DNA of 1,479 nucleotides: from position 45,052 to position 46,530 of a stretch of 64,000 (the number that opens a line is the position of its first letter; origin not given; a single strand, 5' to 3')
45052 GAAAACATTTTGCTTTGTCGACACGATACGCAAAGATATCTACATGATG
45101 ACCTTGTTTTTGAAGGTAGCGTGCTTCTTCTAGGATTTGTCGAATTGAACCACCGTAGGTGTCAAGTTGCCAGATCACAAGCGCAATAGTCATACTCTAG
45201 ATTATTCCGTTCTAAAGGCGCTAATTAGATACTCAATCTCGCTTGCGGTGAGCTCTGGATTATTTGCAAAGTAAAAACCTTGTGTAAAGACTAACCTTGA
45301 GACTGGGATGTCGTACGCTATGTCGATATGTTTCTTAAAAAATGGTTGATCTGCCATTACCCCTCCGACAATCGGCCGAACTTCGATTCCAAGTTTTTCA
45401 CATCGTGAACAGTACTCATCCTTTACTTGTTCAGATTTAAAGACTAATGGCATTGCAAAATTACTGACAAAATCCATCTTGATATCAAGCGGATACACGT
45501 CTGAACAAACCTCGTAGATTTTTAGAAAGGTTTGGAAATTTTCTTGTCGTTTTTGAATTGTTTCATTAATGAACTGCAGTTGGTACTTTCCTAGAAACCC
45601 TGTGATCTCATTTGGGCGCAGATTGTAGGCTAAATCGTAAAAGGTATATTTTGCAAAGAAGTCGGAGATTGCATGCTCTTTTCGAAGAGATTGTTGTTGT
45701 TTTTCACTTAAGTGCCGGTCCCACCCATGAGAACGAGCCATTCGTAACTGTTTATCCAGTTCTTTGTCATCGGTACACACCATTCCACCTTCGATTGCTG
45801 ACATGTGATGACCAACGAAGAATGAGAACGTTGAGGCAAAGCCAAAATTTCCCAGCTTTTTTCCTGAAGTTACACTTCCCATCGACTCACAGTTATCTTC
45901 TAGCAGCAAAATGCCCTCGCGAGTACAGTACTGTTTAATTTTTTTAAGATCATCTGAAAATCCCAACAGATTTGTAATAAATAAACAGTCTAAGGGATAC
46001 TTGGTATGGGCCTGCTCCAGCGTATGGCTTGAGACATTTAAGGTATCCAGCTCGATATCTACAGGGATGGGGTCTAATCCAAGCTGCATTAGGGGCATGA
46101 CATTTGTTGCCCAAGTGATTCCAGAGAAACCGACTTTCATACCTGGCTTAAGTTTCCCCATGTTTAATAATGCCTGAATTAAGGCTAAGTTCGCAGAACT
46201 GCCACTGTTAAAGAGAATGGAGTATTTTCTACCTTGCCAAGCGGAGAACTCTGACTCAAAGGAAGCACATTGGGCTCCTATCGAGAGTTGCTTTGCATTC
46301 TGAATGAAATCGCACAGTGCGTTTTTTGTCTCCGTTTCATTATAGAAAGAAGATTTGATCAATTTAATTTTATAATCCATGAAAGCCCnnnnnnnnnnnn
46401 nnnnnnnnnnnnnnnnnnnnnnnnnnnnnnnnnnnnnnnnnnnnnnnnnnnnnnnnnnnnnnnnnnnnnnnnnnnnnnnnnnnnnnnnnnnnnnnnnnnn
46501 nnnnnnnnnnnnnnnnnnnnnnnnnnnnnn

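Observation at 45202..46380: A ColD/E1-type 3-dehydratase with His-His in place of the PLP lysine suggests a 3,6-dideoxyhexose (colitose-like) branch.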

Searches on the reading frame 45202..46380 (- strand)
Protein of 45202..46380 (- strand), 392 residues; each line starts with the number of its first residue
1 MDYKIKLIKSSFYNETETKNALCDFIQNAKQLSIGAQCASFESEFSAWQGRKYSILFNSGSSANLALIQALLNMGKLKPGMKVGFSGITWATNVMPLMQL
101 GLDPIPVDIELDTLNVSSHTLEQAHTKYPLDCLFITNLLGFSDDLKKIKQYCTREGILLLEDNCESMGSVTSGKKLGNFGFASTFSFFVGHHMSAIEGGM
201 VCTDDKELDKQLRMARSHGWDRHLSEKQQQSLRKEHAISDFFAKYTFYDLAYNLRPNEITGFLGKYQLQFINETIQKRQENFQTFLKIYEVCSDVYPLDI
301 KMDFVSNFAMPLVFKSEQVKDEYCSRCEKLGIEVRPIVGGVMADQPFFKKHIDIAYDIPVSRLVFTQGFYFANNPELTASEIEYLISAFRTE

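Call 3: search_protein_families(library=pfam, proteins=[window:45202-46380:-])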
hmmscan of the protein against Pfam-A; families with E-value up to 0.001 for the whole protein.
window:45202-46380:- (392 aa): 1 family
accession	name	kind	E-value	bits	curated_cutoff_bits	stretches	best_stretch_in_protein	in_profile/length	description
PF01041.23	DegT_DnrJ_EryC1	-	2.1e-54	185.6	19.8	1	17-389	5-359/360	DegT/DnrJ/EryC1/StrS aminotransferase family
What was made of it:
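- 45202..46380 (-): ColD-type (His-type, Fe-S-free) DegT-fold NDP-hexose 3-dehydratase, 392 aa. NCBI record MBP9699691.1, annotated there as 'DegT/DnrJ/EryC1/StrS family aminotransferase'. Pfam PF01041 at 2e-54 (call 3).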

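Call 4: search_protein_families(library=ncbifam, proteins=[window:45202-46380:-], max_evalue=0.01)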
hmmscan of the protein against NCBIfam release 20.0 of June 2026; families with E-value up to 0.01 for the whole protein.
window:45202-46380:- (392 aa): 9 families
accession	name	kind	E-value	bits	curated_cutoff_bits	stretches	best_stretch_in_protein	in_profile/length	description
NF011936.0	PRK15407.1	equivalog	1e-53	182.6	423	1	31-390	60-433/440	lipopolysaccharide biosynthesis protein RfbH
TIGR03588.1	PseC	equivalog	6.4e-37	127.3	423.5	1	28-314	22-301/380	UDP-4-amino-4,6-dideoxy-N-acetyl-beta-L-altrosamine transaminase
TIGR04181.1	NHT_00031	hypoth_equivalog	1.6e-31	109.5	420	1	17-352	11-339/359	LegC family aminotransferase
NF008658.2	PRK11658.1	equivalog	2.6e-25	88.9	631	1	31-290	28-272/379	UDP-4-amino-4-deoxy-L-arabinose aminotransferase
NF008687.0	PRK11706.1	equivalog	7.8e-17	61.1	375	1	54-290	49-268/375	dTDP-4-amino-4,6-dideoxygalactose transaminase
TIGR04427.1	PLP_DesI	equivalog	5.7e-14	52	650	1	69-226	81-235/390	dTDP-4-dehydro-6-deoxyglucose aminotransferase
TIGR02379.1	ECA_wecE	subfamily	2.3e-11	43.1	434.85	1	63-289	57-268/376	dTDP-4-amino-4,6-dideoxy-D-glucose transaminase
TIGR00858.1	bioF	equivalog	6.6e-05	21.8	426.45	1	39-75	69-105/365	8-amino-7-oxononanoate synthase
NF000586.1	PRK00011.1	subfamily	0.0016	17.3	335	1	58-213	85-241/404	serine hydroxymethyltransferase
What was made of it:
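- On E1 / RfbH / DdhC CDP-hexulose 3-dehydrase: 182.6 bits (call 4).
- The best NCBIfam hit is the RfbH model (call 4).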

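Call 5: search_solved_structures(query=window:45202-46380:-, max_evalue=0.001, show_alignments=5)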
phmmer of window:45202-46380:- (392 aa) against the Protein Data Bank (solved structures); distinct sequences matched with E-value up to 0.001: 56.
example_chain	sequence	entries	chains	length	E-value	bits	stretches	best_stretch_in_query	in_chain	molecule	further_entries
2gms_A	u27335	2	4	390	7.4e-52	179.9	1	12-386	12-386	Putative pyridoxamine 5-phosphate-dependent dehydrase, Wbdk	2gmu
3b8x_A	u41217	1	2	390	7.1e-51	176.7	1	12-386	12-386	Pyridoxamine 5-phosphate-dependent dehydrase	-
3gr9_A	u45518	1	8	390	1.4e-50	175.8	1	12-386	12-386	ColD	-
2r0t_A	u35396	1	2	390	1.4e-50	175.7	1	12-386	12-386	Pyridoxamine 5-phosphate-dependent dehydrase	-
3bcx_A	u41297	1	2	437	5.9e-38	134.2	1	35-390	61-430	CDP-6-deoxy-L-threo-D-glycero-4-hexulose-3-dehydrase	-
3bb8_A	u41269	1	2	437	1.1e-36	130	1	35-390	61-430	CDP-4-keto-6-deoxy-D-glucose-3-dehydrase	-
9wvy_A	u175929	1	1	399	2e-33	119.3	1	28-287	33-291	Putative NDP-4-keto-6-deoxyglucose-3-dehydratase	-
2fn6_A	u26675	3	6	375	1.7e-22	83.2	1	16-314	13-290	AMINOTRANSFERASE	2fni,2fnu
3bn1_A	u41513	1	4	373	3.3e-22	82.3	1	32-223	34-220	Perosamine synthetase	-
3dr7_A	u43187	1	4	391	4e-22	82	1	32-223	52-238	Putative perosamine synthetase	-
3dr4_A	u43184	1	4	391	5.5e-22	81.6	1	32-223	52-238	Putative perosamine synthetase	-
7b0d_A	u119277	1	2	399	6.8e-21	78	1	32-222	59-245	Glutamine--scyllo-inositol transaminase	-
7l7x_AAA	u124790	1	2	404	2e-17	66.6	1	27-287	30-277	DegT/DnrJ/EryC1/StrS aminotransferase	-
5u1z_A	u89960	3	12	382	2.1e-17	66.5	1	31-224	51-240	Putative aminotransferase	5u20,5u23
5u21_A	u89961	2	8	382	2.8e-17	66.1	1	31-224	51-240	Putative aminotransferase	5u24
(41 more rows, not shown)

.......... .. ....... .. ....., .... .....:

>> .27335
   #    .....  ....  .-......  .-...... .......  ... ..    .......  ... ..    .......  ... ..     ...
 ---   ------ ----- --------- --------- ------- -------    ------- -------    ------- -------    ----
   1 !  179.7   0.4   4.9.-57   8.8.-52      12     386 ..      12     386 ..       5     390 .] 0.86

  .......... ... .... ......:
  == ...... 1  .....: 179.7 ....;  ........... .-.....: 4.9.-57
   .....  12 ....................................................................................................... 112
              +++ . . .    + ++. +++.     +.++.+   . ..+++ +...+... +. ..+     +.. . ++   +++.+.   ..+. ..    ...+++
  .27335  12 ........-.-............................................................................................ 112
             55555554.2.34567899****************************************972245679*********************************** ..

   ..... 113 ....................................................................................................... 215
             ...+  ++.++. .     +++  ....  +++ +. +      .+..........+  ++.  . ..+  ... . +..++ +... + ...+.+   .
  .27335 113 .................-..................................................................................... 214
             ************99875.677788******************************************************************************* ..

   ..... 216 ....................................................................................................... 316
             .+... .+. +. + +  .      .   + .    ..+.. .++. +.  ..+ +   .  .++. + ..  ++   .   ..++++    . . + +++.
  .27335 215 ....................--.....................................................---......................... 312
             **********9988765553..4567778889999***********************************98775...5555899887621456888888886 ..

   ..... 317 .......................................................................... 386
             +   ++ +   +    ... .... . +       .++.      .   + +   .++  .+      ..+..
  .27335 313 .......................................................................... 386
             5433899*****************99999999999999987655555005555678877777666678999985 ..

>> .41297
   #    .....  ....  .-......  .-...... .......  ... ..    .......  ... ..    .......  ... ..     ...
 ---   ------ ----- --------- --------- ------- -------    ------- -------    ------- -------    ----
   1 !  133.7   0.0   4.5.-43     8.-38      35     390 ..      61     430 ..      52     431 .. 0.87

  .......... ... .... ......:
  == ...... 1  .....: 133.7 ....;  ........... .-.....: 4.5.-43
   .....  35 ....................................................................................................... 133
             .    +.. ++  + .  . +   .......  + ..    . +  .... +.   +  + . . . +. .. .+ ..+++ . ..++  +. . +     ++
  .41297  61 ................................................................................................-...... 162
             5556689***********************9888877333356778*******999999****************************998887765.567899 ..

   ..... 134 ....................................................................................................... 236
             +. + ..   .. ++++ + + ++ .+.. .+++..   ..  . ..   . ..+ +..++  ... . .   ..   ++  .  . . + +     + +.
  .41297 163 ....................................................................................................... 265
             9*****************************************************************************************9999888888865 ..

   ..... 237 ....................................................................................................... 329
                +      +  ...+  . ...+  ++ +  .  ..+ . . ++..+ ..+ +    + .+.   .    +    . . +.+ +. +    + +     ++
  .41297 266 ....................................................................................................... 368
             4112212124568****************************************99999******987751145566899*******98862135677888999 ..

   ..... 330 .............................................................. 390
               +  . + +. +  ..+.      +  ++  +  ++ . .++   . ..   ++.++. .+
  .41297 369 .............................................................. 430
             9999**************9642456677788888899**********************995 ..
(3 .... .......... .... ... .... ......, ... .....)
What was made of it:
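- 45202..46380 (-): Best PDB sequence match is ColD 2gms, E 7e-52 over the full length (call 5).
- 45805..45810 (-): Codons for His191-His192. His191 occupies the position of the aminotransferase Schiff-base Lys and of ColD His188 / E1 His220, the catalytic acid/base. The ColD mutant chains H188K and H188N in call 5 fix which His is residue 188.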

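Call 14: find_homologous_proteins(query=window:45202-46380:-, max_evalue=1e-20)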
Query window:45202-46380:- (392 aa): 7938 proteins with E <= 1e-20 among 8000 candidates; the best 120 are listed.
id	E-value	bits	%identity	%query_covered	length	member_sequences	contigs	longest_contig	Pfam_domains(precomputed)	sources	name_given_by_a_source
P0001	2.7e-243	825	90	100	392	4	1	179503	PF01041.24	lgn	-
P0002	7.6e-230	781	86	100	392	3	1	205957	PF01041.24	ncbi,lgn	-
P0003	6.9e-199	679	75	99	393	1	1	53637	PF01041.24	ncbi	-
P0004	1.2e-193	662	72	100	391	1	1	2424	PF01053.27,PF01041.24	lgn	-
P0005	4.4e-193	660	72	99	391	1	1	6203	PF01041.24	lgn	-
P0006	4.9e-183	627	69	99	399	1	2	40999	PF01041.24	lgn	-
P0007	2.8e-182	624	68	99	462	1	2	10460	PF01041.24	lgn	-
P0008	2.2e-173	595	66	98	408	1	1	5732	PF01041.24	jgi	jgi:CDP-4-dehydro-6-deoxyglucose reductase, E1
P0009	1.5e-171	589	68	98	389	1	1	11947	PF01041.24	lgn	-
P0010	1.7e-168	579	65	98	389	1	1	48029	PF01053.27,PF01041.24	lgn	-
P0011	3.4e-167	574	65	98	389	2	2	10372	PF01041.24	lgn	-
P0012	1.1e-164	566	63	99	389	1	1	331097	PF01041.24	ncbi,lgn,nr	ncbi:MAG: DegT/DnrJ/EryC1/StrS family aminotransferase [Candidatus Pacebacteria bacterium]|nr:DegT/D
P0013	1.3e-164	566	63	98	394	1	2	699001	PF01041.24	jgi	jgi:CDP-6-deoxy-D-xylo-4-hexulose-3-dehydrase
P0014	2.2e-161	555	64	98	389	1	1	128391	PF01053.27,PF01041.24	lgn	-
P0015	3.1e-160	551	60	98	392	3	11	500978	PF00266.26,PF01053.27,PF01041.24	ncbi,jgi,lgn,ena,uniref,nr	ncbi:hypothetical protein A2X44_01250 [candidate division CPR3 bacterium GWF2_35_18]|uniref:DegT/Dnr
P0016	2.9e-156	538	61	98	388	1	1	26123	PF01041.24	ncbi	-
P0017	5.1e-156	538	59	99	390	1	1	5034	PF01041.24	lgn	-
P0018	2.6e-155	535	60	98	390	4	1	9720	PF01041.24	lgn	-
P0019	1.2e-152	527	59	98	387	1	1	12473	PF01053.27,PF01041.24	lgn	-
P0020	3.9e-151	522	60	98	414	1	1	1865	PF01041.24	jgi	-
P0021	8.8e-151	520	58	99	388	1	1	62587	PF01041.24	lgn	-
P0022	2.6e-150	519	59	98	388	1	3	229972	PF01041.24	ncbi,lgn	-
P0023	1.3e-149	517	59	98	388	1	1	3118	PF00266.26,PF01053.27,PF01041.24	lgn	-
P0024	1.6e-149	516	58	98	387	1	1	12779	PF01053.27,PF01041.24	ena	-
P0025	4.4e-149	515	57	98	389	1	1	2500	PF01053.27,PF01041.24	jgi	jgi:CDP-6-deoxy-D-xylo-4-hexulose-3-dehydrase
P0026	4.7e-149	515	56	98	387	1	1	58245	PF01041.24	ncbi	-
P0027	1.0e-148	514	58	98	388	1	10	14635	PF00266.26,PF01053.27,PF01041.24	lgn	-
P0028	1.7e-148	513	56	98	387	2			PF01053.27,PF01041.24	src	-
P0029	2.6e-148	512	57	98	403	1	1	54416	PF01041.24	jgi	jgi:CDP-4-dehydro-6-deoxyglucose reductase, E1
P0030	3.1e-148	512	58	98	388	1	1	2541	PF00266.26,PF01041.24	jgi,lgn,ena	-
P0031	6.0e-148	511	57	98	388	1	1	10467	PF01041.24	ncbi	-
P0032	1.0e-147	510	57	98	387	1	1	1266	PF01053.27,PF01041.24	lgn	-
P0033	1.3e-147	510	56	98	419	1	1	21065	PF01041.24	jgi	jgi:CDP-4-dehydro-6-deoxyglucose reductase, E1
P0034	1.4e-147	510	58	98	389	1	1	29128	PF01041.24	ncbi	-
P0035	1.8e-147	509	56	98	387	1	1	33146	PF01041.24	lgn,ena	-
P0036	3.2e-147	509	57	98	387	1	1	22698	PF01041.24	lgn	-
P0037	3.4e-147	509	59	98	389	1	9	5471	PF01041.24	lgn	-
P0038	4.9e-147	508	57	98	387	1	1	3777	PF01041.24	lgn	-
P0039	5.4e-147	508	58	98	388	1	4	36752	PF01041.24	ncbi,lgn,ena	-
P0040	9.5e-147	507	58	98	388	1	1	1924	PF01053.27,PF01041.24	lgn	-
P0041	1.3e-146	507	56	98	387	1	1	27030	PF01053.27,PF01041.24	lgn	-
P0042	1.3e-146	507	57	98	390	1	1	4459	PF01041.24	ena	-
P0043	1.7e-146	506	56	98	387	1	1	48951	PF01053.27,PF01041.24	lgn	-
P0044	2.1e-146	506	56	98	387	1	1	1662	PF01041.24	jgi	-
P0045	3.7e-146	505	57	97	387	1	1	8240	PF00266.26,PF01053.27,PF01041.24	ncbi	-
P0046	3.7e-146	505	58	98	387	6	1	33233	PF01053.27,PF01041.24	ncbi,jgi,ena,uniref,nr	ncbi:MAG: DegT/DnrJ/EryC1/StrS aminotransferase [Candidatus Zambryskibacteria bacterium RIFCSPHIGHO2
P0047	7.8e-146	504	56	98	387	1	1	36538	PF01041.24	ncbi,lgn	-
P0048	1.3e-145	503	57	98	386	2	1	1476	PF01041.24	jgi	-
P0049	1.5e-145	503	58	98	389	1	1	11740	PF01041.24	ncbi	ncbi:MAG: DegT/DnrJ/EryC1/StrS family aminotransferase [Candidatus Falkowbacteria bacterium]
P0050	1.5e-145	503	57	98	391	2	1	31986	PF01053.27,PF01041.24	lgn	-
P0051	1.7e-145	503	57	99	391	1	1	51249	PF01053.27,PF01041.24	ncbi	-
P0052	1.7e-145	503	57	99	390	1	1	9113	PF01041.24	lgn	-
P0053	2.9e-145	502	56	98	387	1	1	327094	PF01041.24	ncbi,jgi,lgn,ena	ncbi:MAG: DegT/DnrJ/EryC1/StrS family aminotransferase [Candidatus Adlerbacteria bacterium]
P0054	3.2e-145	502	56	98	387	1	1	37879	PF01053.27,PF01041.24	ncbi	-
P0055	4.3e-145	502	57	98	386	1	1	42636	PF01053.27,PF01041.24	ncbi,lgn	ncbi:MAG: DegT/DnrJ/EryC1/StrS family aminotransferase [Patescibacteria group bacterium]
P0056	4.4e-145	502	57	98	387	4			PF01053.27,PF01041.24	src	-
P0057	4.5e-145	502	57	99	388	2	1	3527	PF01041.24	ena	-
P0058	4.6e-145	502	57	99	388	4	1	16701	PF01053.27,PF01041.24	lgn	-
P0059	5.0e-145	501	58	98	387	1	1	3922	PF01041.24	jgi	-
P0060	5.4e-145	501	57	99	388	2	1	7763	PF01041.24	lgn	-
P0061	6.7e-145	501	56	98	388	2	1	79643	PF01053.27,PF01041.24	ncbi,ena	-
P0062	7.0e-145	501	58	98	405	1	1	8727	PF01053.27,PF01041.24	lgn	-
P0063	1.6e-144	500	58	98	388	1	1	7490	PF01041.24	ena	-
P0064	1.6e-144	500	57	98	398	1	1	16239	PF01053.27,PF01041.24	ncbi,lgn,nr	ncbi:MAG: DegT/DnrJ/EryC1/StrS family aminotransferase [Patescibacteria group bacterium]|nr:DegT/Dnr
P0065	1.8e-144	500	56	98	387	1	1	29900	PF01041.24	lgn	-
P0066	2.1e-144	499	56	98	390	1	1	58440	PF01041.24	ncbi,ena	-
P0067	2.7e-144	499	57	99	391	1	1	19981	PF00266.26,PF01053.27,PF01041.24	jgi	jgi:CDP-6-deoxy-D-xylo-4-hexulose-3-dehydrase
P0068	3.0e-144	499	56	98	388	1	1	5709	PF01041.24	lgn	-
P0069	3.3e-144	499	54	99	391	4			PF01041.24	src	-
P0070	3.3e-144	499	56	99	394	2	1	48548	PF01053.27,PF01041.24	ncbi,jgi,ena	-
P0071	3.6e-144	499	56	98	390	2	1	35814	PF01053.27,PF01041.24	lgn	-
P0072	3.7e-144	499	56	98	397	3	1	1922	PF01041.24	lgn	-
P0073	4.7e-144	498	54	98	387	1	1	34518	PF01041.24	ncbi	-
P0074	6.3e-144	498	54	98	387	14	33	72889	PF01041.24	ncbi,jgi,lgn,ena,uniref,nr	ncbi:MAG: DegT/DnrJ/EryC1/StrS aminotransferase [Candidatus Zambryskibacteria bacterium RIFCSPLOWO2_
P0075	6.9e-144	498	58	98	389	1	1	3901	PF01041.24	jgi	jgi:CDP-6-deoxy-D-xylo-4-hexulose-3-dehydrase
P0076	7.5e-144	498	56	98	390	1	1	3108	PF01053.27,PF01041.24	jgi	-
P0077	1.1e-143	497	56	98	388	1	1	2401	PF01053.27,PF01041.24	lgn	-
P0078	1.1e-143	497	56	98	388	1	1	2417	PF01053.27,PF01041.24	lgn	-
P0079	1.1e-143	497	57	98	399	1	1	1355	PF01053.27,PF01041.24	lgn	-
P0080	1.4e-143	497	55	98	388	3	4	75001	PF01053.27,PF01041.24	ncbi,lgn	-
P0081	1.6e-143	496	55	98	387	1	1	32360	PF01053.27,PF01041.24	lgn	-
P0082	1.7e-143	496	55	98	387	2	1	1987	PF01053.27,PF01041.24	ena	-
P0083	1.9e-143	496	58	98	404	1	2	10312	PF01053.27,PF01041.24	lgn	-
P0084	2.1e-143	496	56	98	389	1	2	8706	PF01041.24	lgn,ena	-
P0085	2.2e-143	496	58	98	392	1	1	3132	PF01053.27,PF01041.24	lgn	-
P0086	2.6e-143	496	56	99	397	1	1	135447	PF01041.24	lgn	-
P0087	2.8e-143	496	55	98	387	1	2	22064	PF01041.24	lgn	-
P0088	2.8e-143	496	58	98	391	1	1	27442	PF01041.24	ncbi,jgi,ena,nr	ncbi:MAG TPA: DegT/DnrJ/EryC1/StrS family aminotransferase [Candidatus Paceibacterota bacterium]|nr:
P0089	4.3e-143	495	55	98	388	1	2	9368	PF01053.27,PF01041.24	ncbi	-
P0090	4.7e-143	495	56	98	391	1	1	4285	PF01053.27,PF01041.24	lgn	-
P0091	5.1e-143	495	55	98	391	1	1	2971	PF01053.27,PF01041.24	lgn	-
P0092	5.2e-143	495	58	98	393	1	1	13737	PF01053.27,PF01041.24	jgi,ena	-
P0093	5.2e-143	495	55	98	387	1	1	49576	PF01041.24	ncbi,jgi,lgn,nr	ncbi:MAG: CDP-4-dehydro-6-deoxy-D-glucose 3-dehydratase [Parcubacteria bacterium C7867-006]|nr:MAG: 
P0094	6.9e-143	494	56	98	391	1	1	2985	PF01053.27,PF01041.24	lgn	-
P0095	7.3e-143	494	57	98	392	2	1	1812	PF01053.27,PF01041.24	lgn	-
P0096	9.4e-143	494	58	98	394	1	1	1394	PF01053.27,PF01041.24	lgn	-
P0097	1.2e-142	494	56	98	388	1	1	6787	PF01053.27,PF01041.24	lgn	-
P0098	1.2e-142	494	56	98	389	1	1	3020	PF01041.24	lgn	-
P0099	1.3e-142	493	56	98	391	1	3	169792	PF01053.27,PF01041.24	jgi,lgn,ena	-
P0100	1.5e-142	493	56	98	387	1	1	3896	PF01041.24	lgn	-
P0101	1.5e-142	493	57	98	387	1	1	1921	PF01053.27,PF01041.24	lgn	-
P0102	1.9e-142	493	58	98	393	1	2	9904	PF00266.26,PF01053.27,PF01041.24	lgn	-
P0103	2.1e-142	493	56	98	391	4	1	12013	PF01053.27,PF01041.24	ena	-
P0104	2.4e-142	493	56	98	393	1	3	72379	PF01053.27,PF01041.24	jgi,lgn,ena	-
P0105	2.5e-142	493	55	98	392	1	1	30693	PF01053.27,PF01041.24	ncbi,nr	ncbi:MAG: DegT/DnrJ/EryC1/StrS family aminotransferase, partial [Candidatus Parcubacteria bacterium]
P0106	2.5e-142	493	55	98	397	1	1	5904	PF01041.24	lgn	-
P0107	2.6e-142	493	56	98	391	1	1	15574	PF01053.27,PF01041.24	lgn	-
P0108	2.7e-142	492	58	98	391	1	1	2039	PF01053.27,PF01041.24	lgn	-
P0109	2.7e-142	492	56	98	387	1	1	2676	PF01041.24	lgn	-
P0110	2.9e-142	492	56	98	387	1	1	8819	PF01041.24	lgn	-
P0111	2.9e-142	492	58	98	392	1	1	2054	PF01053.27,PF01041.24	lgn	-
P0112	2.9e-142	492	54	98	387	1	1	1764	PF01053.27,PF01041.24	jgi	jgi:CDP-6-deoxy-D-xylo-4-hexulose-3-dehydrase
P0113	3.1e-142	492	55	98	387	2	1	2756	PF01041.24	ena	-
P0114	3.5e-142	492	57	98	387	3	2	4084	PF01053.27,PF01041.24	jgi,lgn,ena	-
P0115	3.6e-142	492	57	97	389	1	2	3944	PF01053.27,PF01041.24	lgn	-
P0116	4.0e-142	492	57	98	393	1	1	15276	PF01053.27,PF01041.24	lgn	-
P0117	4.0e-142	492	56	98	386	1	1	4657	PF01041.24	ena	-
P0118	4.1e-142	492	55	98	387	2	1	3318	PF01053.27,PF01041.24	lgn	-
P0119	4.6e-142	492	55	98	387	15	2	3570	PF01041.24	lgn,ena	-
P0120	5.0e-142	492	54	99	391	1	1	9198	PF01053.27,PF01041.24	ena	-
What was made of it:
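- JGI names homologs 'CDP-6-deoxy-D-xylo-4-hexulose-3-dehydrase' or 'E1' (call 14).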
